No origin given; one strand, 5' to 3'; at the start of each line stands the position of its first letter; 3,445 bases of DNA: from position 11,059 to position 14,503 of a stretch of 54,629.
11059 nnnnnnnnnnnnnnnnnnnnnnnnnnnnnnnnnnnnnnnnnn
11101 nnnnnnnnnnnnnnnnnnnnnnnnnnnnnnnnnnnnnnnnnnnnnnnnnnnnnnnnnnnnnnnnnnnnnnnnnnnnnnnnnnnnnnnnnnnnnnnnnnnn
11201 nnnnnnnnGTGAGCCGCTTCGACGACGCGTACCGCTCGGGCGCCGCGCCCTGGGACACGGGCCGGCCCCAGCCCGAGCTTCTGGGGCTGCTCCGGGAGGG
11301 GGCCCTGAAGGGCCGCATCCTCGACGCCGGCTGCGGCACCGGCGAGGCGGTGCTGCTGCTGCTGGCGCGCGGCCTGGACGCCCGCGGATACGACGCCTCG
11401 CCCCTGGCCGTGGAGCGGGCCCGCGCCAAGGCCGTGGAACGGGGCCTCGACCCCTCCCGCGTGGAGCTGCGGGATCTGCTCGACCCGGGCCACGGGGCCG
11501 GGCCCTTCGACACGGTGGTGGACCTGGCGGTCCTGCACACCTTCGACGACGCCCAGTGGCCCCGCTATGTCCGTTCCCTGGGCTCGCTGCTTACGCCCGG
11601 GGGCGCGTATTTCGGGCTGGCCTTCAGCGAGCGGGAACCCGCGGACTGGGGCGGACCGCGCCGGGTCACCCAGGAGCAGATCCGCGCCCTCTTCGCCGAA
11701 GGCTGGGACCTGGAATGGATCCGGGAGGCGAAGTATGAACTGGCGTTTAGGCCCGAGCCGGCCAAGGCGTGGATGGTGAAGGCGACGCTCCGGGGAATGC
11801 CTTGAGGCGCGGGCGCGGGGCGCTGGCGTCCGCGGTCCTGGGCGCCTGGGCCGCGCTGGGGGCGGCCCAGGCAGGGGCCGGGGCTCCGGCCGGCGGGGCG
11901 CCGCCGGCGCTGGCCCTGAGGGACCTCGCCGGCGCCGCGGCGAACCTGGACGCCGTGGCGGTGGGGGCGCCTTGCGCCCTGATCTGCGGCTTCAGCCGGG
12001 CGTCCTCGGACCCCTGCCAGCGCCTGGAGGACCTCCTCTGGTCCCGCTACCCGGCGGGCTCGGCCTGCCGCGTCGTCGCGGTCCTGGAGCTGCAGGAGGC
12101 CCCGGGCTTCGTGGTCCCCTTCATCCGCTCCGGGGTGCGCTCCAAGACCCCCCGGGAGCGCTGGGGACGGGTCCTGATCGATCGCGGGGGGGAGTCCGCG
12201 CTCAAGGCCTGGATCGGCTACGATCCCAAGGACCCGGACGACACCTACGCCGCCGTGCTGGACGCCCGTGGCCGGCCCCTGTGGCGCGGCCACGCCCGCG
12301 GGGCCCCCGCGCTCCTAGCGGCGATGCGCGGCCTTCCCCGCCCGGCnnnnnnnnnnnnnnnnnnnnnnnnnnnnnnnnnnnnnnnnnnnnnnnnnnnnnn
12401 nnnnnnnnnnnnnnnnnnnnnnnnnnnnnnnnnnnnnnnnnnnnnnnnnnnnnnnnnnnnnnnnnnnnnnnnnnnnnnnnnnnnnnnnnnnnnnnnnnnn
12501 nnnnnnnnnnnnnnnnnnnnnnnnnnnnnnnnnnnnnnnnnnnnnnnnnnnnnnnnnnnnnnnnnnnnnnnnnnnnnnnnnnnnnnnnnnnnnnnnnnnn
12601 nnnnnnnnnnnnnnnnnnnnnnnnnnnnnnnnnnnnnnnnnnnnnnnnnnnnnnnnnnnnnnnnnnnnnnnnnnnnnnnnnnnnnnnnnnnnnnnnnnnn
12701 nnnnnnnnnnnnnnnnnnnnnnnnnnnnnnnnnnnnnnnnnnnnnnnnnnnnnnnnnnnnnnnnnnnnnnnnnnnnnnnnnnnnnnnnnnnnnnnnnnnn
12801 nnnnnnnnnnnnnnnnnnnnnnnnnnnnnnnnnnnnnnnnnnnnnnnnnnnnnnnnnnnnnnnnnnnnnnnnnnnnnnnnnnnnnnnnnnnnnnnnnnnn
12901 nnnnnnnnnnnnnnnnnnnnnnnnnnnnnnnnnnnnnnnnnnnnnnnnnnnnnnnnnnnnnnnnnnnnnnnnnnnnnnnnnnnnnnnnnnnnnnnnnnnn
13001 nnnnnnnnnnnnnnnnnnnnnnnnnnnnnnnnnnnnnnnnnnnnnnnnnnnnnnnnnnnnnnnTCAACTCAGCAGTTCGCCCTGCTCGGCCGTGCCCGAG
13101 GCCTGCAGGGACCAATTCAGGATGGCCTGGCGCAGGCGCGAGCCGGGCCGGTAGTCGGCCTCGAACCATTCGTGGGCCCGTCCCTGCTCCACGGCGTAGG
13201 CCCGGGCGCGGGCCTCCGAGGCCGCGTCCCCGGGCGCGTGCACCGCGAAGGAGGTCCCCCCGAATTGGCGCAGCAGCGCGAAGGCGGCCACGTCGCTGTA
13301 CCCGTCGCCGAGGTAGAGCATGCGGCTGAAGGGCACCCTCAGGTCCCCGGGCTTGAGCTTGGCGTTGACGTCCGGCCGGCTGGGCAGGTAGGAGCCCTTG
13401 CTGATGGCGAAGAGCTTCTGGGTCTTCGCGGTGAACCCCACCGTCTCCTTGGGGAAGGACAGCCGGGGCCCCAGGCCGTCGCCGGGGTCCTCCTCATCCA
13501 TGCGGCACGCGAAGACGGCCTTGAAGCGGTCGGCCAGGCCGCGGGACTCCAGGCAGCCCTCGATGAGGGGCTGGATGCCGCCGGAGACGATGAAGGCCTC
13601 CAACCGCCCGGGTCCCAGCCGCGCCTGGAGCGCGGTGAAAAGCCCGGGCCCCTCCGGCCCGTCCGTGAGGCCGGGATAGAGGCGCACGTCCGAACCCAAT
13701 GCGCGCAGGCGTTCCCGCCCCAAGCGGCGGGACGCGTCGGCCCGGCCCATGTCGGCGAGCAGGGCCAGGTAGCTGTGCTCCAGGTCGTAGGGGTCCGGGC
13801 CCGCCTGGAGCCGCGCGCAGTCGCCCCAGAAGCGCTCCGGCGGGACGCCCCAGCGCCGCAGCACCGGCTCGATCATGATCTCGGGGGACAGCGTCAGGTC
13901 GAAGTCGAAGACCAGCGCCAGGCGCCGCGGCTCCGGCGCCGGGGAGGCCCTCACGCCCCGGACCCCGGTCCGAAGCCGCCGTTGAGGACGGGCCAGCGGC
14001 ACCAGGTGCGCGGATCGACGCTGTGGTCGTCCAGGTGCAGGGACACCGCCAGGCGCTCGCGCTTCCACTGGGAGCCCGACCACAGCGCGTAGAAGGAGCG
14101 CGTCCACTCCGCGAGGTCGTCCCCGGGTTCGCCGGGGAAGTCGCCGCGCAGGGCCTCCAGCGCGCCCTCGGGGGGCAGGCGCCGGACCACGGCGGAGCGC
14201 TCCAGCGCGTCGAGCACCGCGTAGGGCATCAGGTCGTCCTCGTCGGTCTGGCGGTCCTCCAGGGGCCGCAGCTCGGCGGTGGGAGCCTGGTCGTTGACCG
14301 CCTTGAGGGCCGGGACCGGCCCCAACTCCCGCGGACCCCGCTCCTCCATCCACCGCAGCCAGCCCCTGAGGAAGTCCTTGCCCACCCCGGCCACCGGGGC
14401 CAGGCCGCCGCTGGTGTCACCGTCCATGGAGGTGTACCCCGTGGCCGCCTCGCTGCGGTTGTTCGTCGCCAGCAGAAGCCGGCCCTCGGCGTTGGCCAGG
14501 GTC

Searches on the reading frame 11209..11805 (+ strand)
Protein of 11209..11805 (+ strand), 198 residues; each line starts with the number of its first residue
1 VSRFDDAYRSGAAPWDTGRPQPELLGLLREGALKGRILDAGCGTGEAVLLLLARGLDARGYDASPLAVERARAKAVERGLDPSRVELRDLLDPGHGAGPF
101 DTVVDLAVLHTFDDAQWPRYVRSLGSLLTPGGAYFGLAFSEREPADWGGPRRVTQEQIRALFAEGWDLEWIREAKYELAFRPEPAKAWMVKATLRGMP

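Call 34: search_protein_families(library=pfam, proteins=[window:11209-11805:+], max_evalue=0.00001)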
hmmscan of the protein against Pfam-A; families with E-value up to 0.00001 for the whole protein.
window:11209-11805:+ (198 aa): 6 families
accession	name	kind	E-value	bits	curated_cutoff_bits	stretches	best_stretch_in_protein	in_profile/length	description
PF13649.12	Methyltransf_25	-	7e-15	55.9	27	1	37-132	1-97/97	Methyltransferase domain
PF05724.17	TPMT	-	8e-15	55.5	26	1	4-173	6-190/218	Thiopurine S-methyltransferase (TPMT)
PF08242.18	Methyltransf_12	-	3.4e-14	53.8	30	1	38-132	1-96/98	Methyltransferase domain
PF13489.12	Methyltransf_23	-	4.6e-13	49.7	27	1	27-135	16-115/164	Methyltransferase domain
PF08241.18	Methyltransf_11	-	7.8e-11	42.9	21.2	1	38-134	1-93/95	Methyltransferase domain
PF13847.12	Methyltransf_31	-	1.3e-09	38.3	27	1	36-134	6-107/145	Methyltransferase domain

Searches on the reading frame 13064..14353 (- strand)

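Call 34: search_protein_families(library=pfam, proteins=[window:13064-14353:-], max_evalue=0.00001)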
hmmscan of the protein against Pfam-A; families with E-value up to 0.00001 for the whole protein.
window:13064-14353:- (429 aa): 0 families

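Call 63: search_protein_families(library=pfam, proteins=[window:13064-14353:-], max_evalue=1)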
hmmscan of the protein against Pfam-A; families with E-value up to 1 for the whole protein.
window:13064-14353:- (429 aa): 2 families
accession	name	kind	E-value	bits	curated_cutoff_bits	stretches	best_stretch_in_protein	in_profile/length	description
PF12710.13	HAD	-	4.8e-05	24.3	27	1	147-288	1-135/189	haloacid dehalogenase-like hydrolase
PF06888.18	Put_Phosphatase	-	0.045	13.6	27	0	341-363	168-190/234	Putative Phosphatase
